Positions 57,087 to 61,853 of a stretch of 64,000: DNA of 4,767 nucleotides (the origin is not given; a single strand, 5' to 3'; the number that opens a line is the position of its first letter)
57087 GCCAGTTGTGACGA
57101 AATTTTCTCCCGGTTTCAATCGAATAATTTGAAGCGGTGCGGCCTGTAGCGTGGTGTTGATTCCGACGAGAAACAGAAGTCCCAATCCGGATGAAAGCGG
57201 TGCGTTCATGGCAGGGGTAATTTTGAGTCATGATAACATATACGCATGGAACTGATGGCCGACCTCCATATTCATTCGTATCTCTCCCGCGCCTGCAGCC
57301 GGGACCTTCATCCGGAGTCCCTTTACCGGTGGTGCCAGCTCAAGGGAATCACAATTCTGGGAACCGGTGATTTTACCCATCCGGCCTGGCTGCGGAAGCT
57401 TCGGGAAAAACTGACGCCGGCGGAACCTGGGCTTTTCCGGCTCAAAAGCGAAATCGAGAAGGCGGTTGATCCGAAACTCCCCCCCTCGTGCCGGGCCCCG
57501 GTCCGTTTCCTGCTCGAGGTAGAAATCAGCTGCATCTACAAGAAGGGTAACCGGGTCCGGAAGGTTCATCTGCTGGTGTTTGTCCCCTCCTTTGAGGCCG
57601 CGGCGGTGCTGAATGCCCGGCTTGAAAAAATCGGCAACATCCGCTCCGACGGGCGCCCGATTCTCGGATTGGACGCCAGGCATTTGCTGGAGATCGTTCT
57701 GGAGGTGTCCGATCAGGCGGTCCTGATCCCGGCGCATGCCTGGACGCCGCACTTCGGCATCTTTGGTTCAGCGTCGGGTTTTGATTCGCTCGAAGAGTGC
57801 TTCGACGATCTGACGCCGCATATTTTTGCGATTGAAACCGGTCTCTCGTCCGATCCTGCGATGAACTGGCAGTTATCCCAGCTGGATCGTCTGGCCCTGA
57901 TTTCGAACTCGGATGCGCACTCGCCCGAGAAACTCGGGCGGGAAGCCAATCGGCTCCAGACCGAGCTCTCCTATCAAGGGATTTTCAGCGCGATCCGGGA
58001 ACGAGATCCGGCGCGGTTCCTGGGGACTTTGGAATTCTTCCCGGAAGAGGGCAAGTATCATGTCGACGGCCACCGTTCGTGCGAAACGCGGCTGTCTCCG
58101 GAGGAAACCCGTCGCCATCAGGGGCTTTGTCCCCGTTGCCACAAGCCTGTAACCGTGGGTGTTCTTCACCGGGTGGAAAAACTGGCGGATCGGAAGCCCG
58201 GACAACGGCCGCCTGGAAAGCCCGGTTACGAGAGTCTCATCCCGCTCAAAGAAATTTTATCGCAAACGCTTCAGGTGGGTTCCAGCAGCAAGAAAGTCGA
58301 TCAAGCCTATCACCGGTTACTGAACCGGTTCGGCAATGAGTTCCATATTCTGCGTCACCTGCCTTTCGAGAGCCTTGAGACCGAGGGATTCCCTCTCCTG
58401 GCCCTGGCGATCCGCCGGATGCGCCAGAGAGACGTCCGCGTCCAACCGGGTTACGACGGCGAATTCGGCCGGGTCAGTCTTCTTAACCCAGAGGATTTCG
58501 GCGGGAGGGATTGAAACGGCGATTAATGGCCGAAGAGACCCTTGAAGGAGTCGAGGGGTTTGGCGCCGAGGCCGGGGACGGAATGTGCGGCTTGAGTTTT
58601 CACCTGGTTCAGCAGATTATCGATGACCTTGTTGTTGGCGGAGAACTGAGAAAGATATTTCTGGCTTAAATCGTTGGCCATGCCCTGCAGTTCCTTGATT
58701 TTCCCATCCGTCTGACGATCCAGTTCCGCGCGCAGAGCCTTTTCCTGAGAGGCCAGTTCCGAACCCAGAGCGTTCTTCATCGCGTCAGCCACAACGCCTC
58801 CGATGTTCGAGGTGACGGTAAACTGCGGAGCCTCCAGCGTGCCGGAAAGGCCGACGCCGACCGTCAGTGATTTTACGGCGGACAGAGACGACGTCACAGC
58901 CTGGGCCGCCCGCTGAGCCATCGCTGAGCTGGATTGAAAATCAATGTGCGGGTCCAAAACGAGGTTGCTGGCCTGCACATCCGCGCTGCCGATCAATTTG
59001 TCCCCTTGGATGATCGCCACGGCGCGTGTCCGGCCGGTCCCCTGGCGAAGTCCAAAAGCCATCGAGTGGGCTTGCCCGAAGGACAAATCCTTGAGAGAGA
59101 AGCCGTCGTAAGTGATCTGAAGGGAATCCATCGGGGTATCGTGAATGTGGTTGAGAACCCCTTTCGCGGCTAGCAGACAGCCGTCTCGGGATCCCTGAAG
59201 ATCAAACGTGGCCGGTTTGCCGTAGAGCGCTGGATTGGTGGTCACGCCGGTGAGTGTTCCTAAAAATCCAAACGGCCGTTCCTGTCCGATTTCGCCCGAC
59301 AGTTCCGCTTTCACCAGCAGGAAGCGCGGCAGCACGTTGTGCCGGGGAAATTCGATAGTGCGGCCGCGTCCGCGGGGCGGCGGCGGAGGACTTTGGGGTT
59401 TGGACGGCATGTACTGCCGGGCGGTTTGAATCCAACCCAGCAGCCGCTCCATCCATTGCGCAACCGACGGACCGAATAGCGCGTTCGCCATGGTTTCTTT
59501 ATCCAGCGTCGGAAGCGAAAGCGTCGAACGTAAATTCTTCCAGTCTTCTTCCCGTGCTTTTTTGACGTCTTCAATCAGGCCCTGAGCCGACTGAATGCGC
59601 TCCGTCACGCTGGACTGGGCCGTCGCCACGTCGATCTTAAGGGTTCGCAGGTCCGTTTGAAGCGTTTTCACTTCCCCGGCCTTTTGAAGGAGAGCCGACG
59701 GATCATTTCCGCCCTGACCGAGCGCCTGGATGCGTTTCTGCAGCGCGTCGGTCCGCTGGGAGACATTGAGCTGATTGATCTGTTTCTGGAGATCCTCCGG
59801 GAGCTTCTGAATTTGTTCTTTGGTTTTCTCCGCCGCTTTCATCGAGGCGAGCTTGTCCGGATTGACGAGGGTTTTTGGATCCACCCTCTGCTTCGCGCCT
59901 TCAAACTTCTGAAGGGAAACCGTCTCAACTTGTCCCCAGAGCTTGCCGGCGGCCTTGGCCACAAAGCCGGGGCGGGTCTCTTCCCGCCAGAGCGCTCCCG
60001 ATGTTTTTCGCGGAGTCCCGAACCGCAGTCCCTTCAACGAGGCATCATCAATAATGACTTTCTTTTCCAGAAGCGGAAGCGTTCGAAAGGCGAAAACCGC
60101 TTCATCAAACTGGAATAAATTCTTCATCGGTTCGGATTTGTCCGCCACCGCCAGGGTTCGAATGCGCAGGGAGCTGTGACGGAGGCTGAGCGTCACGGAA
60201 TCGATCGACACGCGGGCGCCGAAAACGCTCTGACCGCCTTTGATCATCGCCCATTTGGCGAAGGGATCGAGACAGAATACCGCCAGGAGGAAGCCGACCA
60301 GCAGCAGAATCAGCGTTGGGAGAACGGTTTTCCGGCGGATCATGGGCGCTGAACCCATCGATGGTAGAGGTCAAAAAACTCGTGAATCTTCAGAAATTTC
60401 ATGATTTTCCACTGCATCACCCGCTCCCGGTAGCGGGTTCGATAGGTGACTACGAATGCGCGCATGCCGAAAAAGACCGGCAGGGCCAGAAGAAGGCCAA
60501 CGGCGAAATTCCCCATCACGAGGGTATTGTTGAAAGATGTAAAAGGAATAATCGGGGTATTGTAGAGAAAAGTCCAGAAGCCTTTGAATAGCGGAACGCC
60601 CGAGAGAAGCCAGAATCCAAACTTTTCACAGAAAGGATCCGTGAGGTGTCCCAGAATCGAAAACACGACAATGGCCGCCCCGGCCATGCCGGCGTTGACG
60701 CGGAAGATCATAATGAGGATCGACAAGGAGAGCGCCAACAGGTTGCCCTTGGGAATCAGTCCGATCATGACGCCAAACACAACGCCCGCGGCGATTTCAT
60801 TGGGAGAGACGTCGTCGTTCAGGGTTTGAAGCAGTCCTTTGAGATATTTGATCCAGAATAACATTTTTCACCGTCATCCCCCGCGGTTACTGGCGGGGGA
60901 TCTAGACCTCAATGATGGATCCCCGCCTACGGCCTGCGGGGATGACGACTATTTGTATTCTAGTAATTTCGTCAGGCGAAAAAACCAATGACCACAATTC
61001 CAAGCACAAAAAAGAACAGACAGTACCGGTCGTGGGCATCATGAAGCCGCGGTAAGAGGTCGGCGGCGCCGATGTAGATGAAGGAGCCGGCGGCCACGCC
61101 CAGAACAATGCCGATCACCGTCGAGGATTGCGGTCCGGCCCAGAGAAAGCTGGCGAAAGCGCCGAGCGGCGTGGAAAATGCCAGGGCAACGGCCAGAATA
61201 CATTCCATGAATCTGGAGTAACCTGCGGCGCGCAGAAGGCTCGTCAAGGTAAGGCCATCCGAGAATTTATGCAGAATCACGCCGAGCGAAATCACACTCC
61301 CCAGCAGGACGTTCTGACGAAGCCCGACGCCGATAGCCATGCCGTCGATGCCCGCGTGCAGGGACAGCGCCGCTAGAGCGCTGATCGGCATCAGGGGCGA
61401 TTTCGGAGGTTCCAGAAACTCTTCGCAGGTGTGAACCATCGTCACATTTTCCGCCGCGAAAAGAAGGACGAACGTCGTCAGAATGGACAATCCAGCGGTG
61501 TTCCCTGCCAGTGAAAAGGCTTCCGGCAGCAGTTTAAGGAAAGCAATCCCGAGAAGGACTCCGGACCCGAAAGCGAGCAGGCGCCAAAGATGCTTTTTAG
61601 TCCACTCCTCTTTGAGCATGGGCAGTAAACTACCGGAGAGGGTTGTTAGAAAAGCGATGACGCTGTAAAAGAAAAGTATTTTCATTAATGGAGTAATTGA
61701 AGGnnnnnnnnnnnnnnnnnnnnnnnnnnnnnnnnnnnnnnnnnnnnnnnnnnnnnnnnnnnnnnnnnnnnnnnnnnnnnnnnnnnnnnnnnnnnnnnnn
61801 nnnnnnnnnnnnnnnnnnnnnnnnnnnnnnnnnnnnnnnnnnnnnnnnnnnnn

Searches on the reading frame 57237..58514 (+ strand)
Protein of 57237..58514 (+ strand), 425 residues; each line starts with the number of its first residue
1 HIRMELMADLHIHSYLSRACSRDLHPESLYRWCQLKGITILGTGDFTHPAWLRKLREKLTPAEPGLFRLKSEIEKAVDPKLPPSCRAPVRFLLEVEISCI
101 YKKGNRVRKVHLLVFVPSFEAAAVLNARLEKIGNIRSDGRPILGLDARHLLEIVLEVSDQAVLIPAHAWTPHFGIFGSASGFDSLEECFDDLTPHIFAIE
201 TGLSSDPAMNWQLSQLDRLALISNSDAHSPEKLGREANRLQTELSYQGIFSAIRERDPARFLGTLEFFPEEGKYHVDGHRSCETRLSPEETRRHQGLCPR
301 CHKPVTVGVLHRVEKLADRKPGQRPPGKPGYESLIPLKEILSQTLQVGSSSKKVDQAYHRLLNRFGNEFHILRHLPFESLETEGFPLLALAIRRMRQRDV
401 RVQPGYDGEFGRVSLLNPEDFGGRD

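Call 8: search_protein_families(library=pfam, proteins=[window:57237-58514:+], max_evalue=0.01)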
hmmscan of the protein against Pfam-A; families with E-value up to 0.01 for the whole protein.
window:57237-58514:+ (425 aa): 1 family
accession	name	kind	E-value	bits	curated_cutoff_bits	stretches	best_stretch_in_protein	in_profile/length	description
PF13263.12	PHP_C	-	0.00083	19.3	21.3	1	219-257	16-55/56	PHP-associated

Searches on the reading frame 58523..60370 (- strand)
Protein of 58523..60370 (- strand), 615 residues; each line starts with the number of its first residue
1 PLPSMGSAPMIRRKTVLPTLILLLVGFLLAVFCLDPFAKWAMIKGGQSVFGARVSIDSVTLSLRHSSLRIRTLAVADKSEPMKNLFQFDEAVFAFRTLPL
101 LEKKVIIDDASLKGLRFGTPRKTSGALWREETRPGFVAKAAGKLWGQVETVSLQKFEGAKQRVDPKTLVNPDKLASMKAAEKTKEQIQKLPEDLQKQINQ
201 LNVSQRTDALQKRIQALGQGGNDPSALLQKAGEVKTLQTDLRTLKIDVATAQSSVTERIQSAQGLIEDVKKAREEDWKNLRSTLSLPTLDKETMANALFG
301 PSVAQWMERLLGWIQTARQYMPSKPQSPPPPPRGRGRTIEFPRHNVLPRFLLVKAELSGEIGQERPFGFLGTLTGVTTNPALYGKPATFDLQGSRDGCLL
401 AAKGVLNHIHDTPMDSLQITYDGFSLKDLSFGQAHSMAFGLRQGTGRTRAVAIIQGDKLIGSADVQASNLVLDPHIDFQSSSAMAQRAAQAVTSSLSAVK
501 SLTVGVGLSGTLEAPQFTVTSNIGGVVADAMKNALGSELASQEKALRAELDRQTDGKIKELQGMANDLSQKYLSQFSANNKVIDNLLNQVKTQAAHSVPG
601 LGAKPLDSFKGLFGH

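Call 57: search_protein_families(library=pfam, proteins=[window:58523-60370:-], max_evalue=0.01)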
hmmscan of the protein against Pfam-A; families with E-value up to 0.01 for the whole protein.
window:58523-60370:- (615 aa): 2 families
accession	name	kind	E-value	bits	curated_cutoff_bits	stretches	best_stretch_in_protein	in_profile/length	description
PF05359.17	DUF748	-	4e-08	32.2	50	1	12-121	14-121/1037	Domain of Unknown Function (DUF748)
PF04513.17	Baculo_PEP_C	-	0.0088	16.5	38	0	184-274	33-120/140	Baculovirus polyhedron envelope protein, PEP, C terminus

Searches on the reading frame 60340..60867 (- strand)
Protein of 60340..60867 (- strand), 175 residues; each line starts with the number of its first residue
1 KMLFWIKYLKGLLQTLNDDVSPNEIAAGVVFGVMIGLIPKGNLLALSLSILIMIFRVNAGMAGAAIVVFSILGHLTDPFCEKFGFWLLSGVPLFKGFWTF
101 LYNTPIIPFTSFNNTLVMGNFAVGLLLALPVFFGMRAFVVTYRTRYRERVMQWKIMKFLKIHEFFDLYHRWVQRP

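Call 57: search_protein_families(library=pfam, proteins=[window:60340-60867:-], max_evalue=0.01)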
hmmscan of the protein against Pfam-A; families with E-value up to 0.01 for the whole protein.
window:60340-60867:- (175 aa): 1 family
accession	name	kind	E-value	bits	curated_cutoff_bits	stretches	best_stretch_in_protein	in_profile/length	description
PF09835.14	DUF2062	-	3.3e-07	30.8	27.4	1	18-146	14-145/147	Uncharacterized protein conserved in bacteria (DUF2062)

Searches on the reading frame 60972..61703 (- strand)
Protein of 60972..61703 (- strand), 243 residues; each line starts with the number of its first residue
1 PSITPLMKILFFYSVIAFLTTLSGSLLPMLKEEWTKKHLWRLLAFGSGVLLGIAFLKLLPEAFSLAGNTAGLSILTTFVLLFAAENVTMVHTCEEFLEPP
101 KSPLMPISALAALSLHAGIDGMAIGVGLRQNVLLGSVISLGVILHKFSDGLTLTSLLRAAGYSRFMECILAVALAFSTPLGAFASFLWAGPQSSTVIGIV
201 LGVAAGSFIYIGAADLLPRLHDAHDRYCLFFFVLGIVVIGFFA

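Call 57: search_protein_families(library=pfam, proteins=[window:60972-61703:-], max_evalue=0.01)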
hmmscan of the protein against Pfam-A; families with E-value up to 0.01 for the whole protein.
window:60972-61703:- (243 aa): 1 family
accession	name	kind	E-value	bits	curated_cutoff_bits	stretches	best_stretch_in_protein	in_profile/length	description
PF02535.28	Zip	-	3.9e-27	95.8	35.1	2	103-242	175-322/323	ZIP Zinc transporter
